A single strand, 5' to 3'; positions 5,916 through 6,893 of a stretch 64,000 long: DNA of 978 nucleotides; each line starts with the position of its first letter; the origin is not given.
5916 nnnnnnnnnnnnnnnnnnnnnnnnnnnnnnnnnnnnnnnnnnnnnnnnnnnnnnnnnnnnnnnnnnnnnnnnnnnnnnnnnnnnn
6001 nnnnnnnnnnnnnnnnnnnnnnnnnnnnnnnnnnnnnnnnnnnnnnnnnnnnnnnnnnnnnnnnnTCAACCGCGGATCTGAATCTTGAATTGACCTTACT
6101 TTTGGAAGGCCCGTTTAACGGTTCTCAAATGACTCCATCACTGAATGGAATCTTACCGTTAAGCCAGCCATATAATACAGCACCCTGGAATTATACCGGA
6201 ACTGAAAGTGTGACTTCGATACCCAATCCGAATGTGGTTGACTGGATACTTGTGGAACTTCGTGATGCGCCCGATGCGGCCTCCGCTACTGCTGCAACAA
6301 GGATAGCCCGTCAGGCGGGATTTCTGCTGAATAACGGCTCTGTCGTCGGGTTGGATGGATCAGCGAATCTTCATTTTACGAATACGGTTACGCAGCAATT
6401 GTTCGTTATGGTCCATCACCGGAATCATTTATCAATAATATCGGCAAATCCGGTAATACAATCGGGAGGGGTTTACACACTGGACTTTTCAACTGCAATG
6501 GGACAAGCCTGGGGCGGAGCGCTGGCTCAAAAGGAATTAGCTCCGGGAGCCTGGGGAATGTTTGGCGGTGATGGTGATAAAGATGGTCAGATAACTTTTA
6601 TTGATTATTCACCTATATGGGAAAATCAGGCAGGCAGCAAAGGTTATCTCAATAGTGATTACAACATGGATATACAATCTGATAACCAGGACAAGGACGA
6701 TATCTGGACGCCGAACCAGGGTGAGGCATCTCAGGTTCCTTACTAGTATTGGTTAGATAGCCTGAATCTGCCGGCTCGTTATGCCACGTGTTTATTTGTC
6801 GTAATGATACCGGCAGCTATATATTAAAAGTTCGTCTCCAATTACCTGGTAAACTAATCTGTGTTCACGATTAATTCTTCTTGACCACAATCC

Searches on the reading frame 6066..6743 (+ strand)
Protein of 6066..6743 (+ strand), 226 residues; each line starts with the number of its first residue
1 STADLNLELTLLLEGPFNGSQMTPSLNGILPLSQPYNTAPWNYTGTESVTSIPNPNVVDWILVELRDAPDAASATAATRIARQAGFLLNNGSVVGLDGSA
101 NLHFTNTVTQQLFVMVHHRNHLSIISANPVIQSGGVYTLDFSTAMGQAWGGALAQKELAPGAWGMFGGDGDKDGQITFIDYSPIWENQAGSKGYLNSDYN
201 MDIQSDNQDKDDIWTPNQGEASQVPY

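Call 6: search_protein_families(library=pfam, proteins=[window:6066-6743:+], max_evalue=10)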
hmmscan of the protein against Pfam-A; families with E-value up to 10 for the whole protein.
seq(226 aa): 0 families

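Call 19: find_homologous_proteins(query=window:6066-6743:+, max_evalue=0.001)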
Query seq(226 aa) (226 aa): 273 proteins with E <= 0.001 among 805 candidates; the best 120 are listed.
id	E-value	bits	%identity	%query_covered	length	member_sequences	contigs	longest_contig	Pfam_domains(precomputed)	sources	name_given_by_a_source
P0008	1.6e-93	330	54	97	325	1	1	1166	-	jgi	jgi:hypothetical protein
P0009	8.8e-86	305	62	90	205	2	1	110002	-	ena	-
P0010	5.3e-85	302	60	96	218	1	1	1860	-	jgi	jgi:hypothetical protein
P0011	1.4e-83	298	64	90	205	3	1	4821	-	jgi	jgi:hypothetical protein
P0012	6.5e-83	296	60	97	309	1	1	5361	-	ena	-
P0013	1.9e-81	291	60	98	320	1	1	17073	-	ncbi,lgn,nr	ncbi:MAG: hypothetical protein JW861_10085 [Bacteroidales bacterium]|nr:hypothetical protein [Bacter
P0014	5.6e-81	289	59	98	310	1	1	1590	-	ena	-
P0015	7.0e-81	289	57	99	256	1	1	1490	PF20009.5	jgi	jgi:hypothetical protein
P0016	7.5e-81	289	59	98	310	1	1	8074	-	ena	-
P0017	4.9e-80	286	60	99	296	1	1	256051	-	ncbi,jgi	jgi:hypothetical protein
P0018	5.9e-80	286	58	98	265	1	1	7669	PF20009.5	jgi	-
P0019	7.6e-80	286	59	99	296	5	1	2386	-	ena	-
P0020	2.8e-79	284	57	100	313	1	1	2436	-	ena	-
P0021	2.2e-78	281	57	99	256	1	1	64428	PF20009.5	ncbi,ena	-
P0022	2.3e-78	281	57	99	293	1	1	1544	-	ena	-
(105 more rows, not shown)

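Call 33: search_solved_structures(query=A3, max_evalue=10, show_alignments=3)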
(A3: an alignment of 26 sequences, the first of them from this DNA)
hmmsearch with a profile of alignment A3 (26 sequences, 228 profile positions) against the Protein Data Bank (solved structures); distinct sequences matched with E-value up to 10: 2.
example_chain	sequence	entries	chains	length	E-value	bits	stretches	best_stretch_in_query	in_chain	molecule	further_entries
8sxq_A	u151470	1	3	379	1.2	11.6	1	121-206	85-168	SEL-1 repeat protein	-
4cql_B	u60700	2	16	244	1.9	10.9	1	70-105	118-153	CARBONYL REDUCTASE FAMILY MEMBER 4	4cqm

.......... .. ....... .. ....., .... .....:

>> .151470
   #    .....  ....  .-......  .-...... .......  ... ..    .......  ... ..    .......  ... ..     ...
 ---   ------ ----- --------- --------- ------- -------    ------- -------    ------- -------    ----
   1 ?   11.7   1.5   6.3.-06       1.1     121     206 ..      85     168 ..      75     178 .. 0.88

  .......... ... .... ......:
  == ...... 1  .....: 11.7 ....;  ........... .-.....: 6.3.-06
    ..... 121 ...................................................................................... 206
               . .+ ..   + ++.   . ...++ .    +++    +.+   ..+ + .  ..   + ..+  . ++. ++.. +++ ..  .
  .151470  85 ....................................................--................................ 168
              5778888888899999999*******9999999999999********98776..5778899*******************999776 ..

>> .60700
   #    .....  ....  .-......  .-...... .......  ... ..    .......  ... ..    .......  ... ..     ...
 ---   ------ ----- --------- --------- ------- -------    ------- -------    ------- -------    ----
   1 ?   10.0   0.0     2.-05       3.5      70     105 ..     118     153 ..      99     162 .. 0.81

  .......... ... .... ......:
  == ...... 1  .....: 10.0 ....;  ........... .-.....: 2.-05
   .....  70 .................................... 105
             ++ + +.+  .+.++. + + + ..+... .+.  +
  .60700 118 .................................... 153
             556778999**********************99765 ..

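Call 34: search_protein_families(library=pfam, alignment_id=A3, max_evalue=10)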
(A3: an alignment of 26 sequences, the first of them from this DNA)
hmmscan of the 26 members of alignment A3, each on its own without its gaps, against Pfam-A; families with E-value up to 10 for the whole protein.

A. member 1, seq(222 aa): 0 families

B. families by the number of members that match (of 26 scanned): 7 families
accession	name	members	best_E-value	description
PF00404.24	Dockerin_1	3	0.046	Dockerin type I domain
PF00455.28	DeoRC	2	0.09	DeoR C terminal sensor domain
PF11596.13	DUF3246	1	0.027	Protein of unknown function (DUF3246)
PF22111.2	MtrC-MtrF_N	1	0.036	Decaheme cytochrome c component MtrC/MtrF N-terminal domain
PF24060.1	DUF7361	1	0.11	Domain of unknown function (DUF7361)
PF11653.13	VirionAssem_T7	1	0.2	Bacteriophage T7 virion assembly protein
PF23875.1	DUF7229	1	0.2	Domain of unknown function (DUF7229)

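Call 42: predict_structure(alignment_id=A3)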
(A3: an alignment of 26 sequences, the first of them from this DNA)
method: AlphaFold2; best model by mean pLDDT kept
length: 222 residues; sequences in the alignment: 26
mean_pLDDT: 79.4   pTM: 0.81
mean pLDDT of the five models: 79.4, 76.7, 74.9, 73.9, 73.5
residues with pLDDT >= 90: 102; 70-90: 56; 50-70: 38; < 50: 26
segments of 3 or more residues with pLDDT < 50: 12-15, 194-213
pLDDT, mean of each block of 10 residues (from residue 1): 92 52 76 89 95 92 95 95 93 96 96 87 95 94 87 82 75 67 54 46 33 57 62
secondary structure, 60 per line:
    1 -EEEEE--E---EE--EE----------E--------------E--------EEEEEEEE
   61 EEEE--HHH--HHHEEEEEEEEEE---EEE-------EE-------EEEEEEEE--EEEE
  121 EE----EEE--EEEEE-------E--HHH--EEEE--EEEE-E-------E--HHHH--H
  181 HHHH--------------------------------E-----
elements in order: E2-6 E53-64 E75-84 E88-90 E107-114 E117-122 E127-129 E132-136 E152-155 E158-161 H174-177 H180-184

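Call 45: fold_search(model_id=the predicted structure, library=pdb)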
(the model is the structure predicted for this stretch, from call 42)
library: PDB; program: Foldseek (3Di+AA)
matches with E <= 10: 311; with E <= 0.001: 0
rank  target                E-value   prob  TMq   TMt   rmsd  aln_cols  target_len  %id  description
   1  9yh9_A                1.4e-01  0.12  0.20  0.24  14.5       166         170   11  Crystal structure of a phage catechol 1,2-dioxygenase identified from a soil metagenomic survey (released 2025-10-08)
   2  2b59_B                1.9e-01  0.75  0.39  0.52   5.7       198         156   12  The type II cohesin dockerin complex (released 2005-10-11)
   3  8wm1_A                2.2e-01  0.25  0.17  0.09   9.6        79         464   15  DHS dehydratase (released 2024-10-02)
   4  4u3s_B                2.4e-01  0.60  0.34  0.45   4.9       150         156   17  Crystal structure of Coh3ScaB-XDoc_M1ScaA complex: A N-terminal interface mutant of type II Cohesin-X-Dockerin complex (released 2015-07-29)
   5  4iyk                  2.5e-01  0.33  0.23  0.24   9.6       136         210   13  Crystal structure of a putative carbohydrate binding protein (BACUNI_04699) from Bacteroides uniformis ATCC 8492 at 2.00 (released 2013-02-20)
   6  4ilv_B                3.2e-01  0.15  0.20  0.26   9.5       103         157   14  Structure of the dioxygenase domain of SACTE_2871, a novel dioxygenase carbohydrate-binding protein fusion from the ce (released 2013-05-15)
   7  9yh9_B                4.1e-01  0.09  0.20  0.24  14.6       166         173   11  Crystal structure of a phage catechol 1,2-dioxygenase identified from a soil metagenomic survey (released 2025-10-08)
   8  4ilt_D                4.3e-01  0.16  0.21  0.28   6.7       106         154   12  Structure of the dioxygenase domain of SACTE_2871, a novel dioxygenase carbohydrate-binding protein fusion from the ce (released 2013-05-15)
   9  3e9t_B                4.3e-01  0.06  0.12  0.20  10.9        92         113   12  Crystal structure of Apo-form Calx CBD1 domain (released 2009-09-01)
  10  2qvk                  4.6e-01  0.08  0.12  0.21  13.0        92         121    9  The second Ca2+-binding domain of the Na+-Ca2+ exchanger is essential for regulation: crystal structures and mutational  (released 2007-11-13)
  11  5wec_A                4.9e-01  0.13  0.19  0.32   6.1        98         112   13  Structure of an alternative pilotin from the type II secretion system of Vibrio cholerae (released 2018-07-11)
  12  3fq4_A                5.5e-01  0.08  0.12  0.23  11.8        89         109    6  Crystal structure of the Calx-beta domain of integrin beta4 (released 2009-06-23)
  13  9ard_A                5.8e-01  0.08  0.15  0.22  11.0       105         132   13  Structure of Pycsar EcPycC cyclase immunoglobulin-like AGS-C domain (released 2024-06-19)
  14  4ilt_A                6.2e-01  0.13  0.20  0.27   7.1       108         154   13  Structure of the dioxygenase domain of SACTE_2871, a novel dioxygenase carbohydrate-binding protein fusion from the ce (released 2013-05-15)
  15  3ead_C                6.2e-01  0.05  0.12  0.20  10.9        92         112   12  Crystal structure of CALX-CBD1 (released 2009-09-08)
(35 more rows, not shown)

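Call 56: find_related_loci(query=A3, collection=genome_contigs, flank=10000)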
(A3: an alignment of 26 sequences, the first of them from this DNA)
Query A3 (222 aa) in genome_contigs; peptide patterns used: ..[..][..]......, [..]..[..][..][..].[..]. (x = any residue, [..] = any of these).
594 stretches matched a pattern (row limit reached: there are more); 585 encode a relative of the query (tblastn E <= 1e-3); the best 80 are kept; 78 distinct loci.
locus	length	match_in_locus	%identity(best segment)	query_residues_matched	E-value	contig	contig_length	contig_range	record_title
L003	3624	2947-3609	58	1-221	1e-86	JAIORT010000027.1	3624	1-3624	MAG: Bacteroidales bacterium isolate SMBSF25 20074_Bin_6_contigs_1_c_000000003322, whole genome shotgun sequence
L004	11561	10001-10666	57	1-222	7e-83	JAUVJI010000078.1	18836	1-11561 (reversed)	MAG: Bacteroidales bacterium isolate CSMAG_450 CSMAG_450_k127_4229581_length_18836_cov_16.6541, whole genome shotgun seq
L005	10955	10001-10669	56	1-221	2e-82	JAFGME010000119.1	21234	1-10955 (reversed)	MAG: Bacteroidales bacterium isolate Zod_Metabat.457 k87_4110261, whole genome shotgun sequence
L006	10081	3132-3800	53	1-221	4e-80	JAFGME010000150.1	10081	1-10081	MAG: Bacteroidales bacterium isolate Zod_Metabat.457 k87_4983377, whole genome shotgun sequence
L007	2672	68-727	53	1-221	1e-80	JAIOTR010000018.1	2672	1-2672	MAG: Bacteroidales bacterium isolate SMBSF75 bin_88_k127_556997, whole genome shotgun sequence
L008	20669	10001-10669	56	1-221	1e-81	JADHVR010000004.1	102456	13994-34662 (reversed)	MAG: Bacteroidales bacterium isolate BS750m-G6 BS-750m-C60, whole genome shotgun sequence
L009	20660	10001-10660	55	3-221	2e-79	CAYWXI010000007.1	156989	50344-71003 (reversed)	MAG TPA_asm: uncultured Bacteroidales bacterium isolate SRP167671_co1_176 genome assembly, contig: NODE_63_length_156989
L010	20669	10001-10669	57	1-221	5e-79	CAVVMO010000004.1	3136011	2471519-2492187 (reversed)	MAG: uncultured Bacteroidales bacterium isolate MFD04716.bin.1.418 genome assembly, contig: contig_4261, whole genome sh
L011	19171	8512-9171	55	1-221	7e-79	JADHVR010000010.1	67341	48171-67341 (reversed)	MAG: Bacteroidales bacterium isolate BS750m-G6 BS-750m-C218, whole genome shotgun sequence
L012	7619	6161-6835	52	1-222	3e-78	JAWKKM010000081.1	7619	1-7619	MAG: Bacteroidales bacterium isolate AC3.32 AC3.32.fa-81, whole genome shotgun sequence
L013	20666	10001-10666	55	1-220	5e-78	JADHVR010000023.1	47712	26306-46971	MAG: Bacteroidales bacterium isolate BS750m-G6 BS-750m-C577, whole genome shotgun sequence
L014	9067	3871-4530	56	2-221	6e-78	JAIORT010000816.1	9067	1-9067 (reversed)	MAG: Bacteroidales bacterium isolate SMBSF25 20074_Bin_6_contigs_1_c_000000000861, whole genome shotgun sequence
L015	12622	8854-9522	57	1-221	5e-82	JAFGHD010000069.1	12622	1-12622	MAG: Bacteroidales bacterium isolate Zod_Metabat.1433 k87_2583331, whole genome shotgun sequence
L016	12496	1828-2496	52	1-221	2e-76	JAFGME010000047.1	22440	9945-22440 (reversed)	MAG: Bacteroidales bacterium isolate Zod_Metabat.457 k87_1631399, whole genome shotgun sequence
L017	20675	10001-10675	53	1-222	8e-76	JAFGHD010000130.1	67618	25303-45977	MAG: Bacteroidales bacterium isolate Zod_Metabat.1433 k87_6141882, whole genome shotgun sequence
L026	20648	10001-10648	53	3-221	2e-73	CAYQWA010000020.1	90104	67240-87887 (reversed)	MAG TPA_asm: uncultured Bacteroidales bacterium isolate SRP077602_co7_588 genome assembly, contig: NODE_814_length_90104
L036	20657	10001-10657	52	3-221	2e-70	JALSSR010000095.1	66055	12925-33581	MAG: Bacteroidales bacterium isolate 356-308_metabat2_scaf2bin.063 356-308_scaffold_211_c1, whole genome shotgun sequenc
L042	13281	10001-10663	57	3-221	1e-80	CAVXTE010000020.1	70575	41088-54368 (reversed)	MAG: uncultured Bacteroidales bacterium isolate MFD02923.bin.2.102 genome assembly, contig: contig_24965, whole genome s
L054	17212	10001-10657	49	3-221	3e-66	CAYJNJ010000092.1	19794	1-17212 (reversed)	MAG TPA_asm: uncultured Bacteroidales bacterium isolate ERP124720_co1_67 genome assembly, contig: NODE_3502_length_19794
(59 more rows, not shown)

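Call 59: search_protein_families(library=pfam, proteins=[L054:8384-10657:+, L026:5814-6314:+], max_evalue=0.01)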
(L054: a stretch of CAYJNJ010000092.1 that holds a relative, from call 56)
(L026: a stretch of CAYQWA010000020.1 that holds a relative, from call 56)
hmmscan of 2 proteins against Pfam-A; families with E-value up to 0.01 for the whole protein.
L054:8384-10657:+ (758 aa): 1 family
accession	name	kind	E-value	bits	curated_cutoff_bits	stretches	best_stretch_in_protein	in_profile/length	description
PF00963.24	Cohesin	-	1.9e-28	99.8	24.1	3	282-402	2-137/139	Cohesin domain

L026:5814-6314:+ (167 aa): 1 family
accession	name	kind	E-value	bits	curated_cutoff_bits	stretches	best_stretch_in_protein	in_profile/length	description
PF00963.24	Cohesin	-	0.0032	18.1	24.1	1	25-122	3-102/139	Cohesin domain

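Call 62: search_protein_families(library=pfam, alignment_id=A5, max_evalue=0.0001)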
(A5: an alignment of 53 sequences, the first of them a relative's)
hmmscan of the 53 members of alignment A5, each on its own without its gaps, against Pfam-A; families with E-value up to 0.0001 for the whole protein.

A. member 1, L008:9179-10672:+ (498 aa): 0 families

B. families by the number of members that match (of 53 scanned): 53 families (the first 25 are shown)
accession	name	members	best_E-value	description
PF01364.23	Peptidase_C25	5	2.5e-53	Peptidase family C25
PF13620.12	CarboxypepD_reg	5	8.1e-20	Carboxypeptidase regulatory-like domain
PF18911.6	PKD_4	5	2.4e-16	PKD domain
PF00801.26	PKD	5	2.3e-12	PKD domain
PF00246.29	Peptidase_M14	4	1.2e-61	Zinc carboxypeptidase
PF13229.12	Beta_helix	4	3.3e-46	Right handed beta helix region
PF20009.4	GEVED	4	3e-23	GEVED domain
PF08126.16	Propeptide_C25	4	1.7e-22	Propeptide_C25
PF03785.20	Peptidase_C25_C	4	7.6e-08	Peptidase family C25, C terminal ig-like domain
PF05048.19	NosD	3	1.3e-42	Periplasmic copper-binding protein (NosD)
PF00932.25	LTD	3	4.1e-37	Lamin Tail Domain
PF01640.23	Peptidase_C10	2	4.1e-52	Peptidase C10 family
PF08757.17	CotH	2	1.3e-36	CotH kinase protein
PF00431.26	CUB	2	6.9e-33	CUB domain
PF10102.14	DUF2341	2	2.3e-24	Domain of unknown function (DUF2341)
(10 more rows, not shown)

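Call 84: search_protein_families(library=pfam, proteins=[L054:6627-8336:+, L054:990-6548:+, L054:10721-13189:+, L054:14017-17211:+, L036:1167-4643:+, L042:8261-10663:+, L026:2783-5773:+, L026:7733-10651:+], max_evalue=0.001)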
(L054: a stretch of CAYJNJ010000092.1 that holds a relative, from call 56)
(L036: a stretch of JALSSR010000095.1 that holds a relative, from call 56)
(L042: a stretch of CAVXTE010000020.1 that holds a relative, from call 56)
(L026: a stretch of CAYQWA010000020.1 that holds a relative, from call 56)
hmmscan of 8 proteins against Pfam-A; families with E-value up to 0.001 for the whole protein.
L054:6627-8336:+ (570 aa): 3 families
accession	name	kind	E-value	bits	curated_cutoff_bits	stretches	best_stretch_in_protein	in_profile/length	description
PF00963.24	Cohesin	-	2.8e-09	37.7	24.1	1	29-150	2-137/139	Cohesin domain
PF18962.6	Por_Secre_tail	-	2.9e-08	34.3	27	1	489-561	1-72/75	Secretion system C-terminal sorting domain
PF13927.12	Ig_3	-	1.5e-05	25.8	30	0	155-228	3-76/78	Immunoglobulin domain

L054:990-6548:+ (1853 aa): 3 families
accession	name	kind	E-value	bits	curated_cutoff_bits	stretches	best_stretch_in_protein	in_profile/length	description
PF22352.2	K319L-like_PKD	-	1.3e-10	41.6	27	0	718-781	14-70/84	K319L-like, PKD domain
PF00963.24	Cohesin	-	8.2e-08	33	24.1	1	1643-1753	11-134/139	Cohesin domain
PF18962.6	Por_Secre_tail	-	3.2e-06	27.8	27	1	1772-1839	3-67/75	Secretion system C-terminal sorting domain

L054:10721-13189:+ (823 aa): 2 families
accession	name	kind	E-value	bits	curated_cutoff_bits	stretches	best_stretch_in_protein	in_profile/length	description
PF00932.25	LTD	-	7e-08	33.3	34.3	1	182-268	6-95/109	Lamin Tail Domain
PF18962.6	Por_Secre_tail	-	0.00014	22.5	27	0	762-822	9-75/75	Secretion system C-terminal sorting domain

L054:14017-17211:+ (1065 aa): 3 families
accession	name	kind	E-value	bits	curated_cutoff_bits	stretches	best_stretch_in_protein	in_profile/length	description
PF00963.24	Cohesin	-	1.7e-06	28.7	24.1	1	786-869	10-99/139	Cohesin domain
PF02494.22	HYR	-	5.2e-06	27.1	21.7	1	685-772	2-79/81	HYR domain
PF23237.1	HYR_4C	-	0.00019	22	27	0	618-674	13-64/73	HYR-like domain with 4 cysteines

L036:1167-4643:+ (1159 aa): 3 families
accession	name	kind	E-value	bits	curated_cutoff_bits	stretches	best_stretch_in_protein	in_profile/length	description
PF00963.24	Cohesin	-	8.4e-23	81.5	24.1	3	734-834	15-123/139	Cohesin domain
PF13927.12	Ig_3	-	4.3e-14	53.2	30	1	620-699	1-77/78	Immunoglobulin domain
PF00047.31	ig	-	4.9e-05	24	21.8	0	186-241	12-73/81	Immunoglobulin domain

L042:8261-10663:+ (801 aa): 3 families
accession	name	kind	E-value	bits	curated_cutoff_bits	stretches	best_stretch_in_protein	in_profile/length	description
PF00963.24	Cohesin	-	1.2e-18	68.1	24.1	2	242-354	2-122/139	Cohesin domain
PF02368.24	Big_2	-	1.5e-18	66.9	22.8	2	370-438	2-75/79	Bacterial Ig-like domain (group 2)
PF21461.3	HL_N-beta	-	0.00055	20.1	27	0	192-228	14-49/57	Hyaluronate lyase, N-terminal beta-sheet domain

L026:2783-5773:+ (997 aa): 2 families
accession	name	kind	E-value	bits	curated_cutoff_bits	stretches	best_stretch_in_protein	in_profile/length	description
PF01326.24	PPDK_N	-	4.8e-37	128.4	27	1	442-819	3-318/328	Pyruvate phosphate dikinase, AMP/ATP-binding domain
PF00072.30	Response_reg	-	2e-09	38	30.2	1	75-147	27-98/111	Response regulator receiver domain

L026:7733-10651:+ (973 aa): 4 families
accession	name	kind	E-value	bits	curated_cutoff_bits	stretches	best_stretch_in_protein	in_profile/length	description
PF00932.25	LTD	-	4.1e-37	127.3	34.3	2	582-690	6-107/109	Lamin Tail Domain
PF18911.6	PKD_4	-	5.1e-12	46.1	27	1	496-577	3-85/85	PKD domain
PF00801.26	PKD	-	4.4e-09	36.7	23.5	1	510-569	13-74/80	PKD domain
PF03372.29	Exo_endo_phos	-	6.1e-08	33.1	24.5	1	34-266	1-209/225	Endonuclease/Exonuclease/phosphatase family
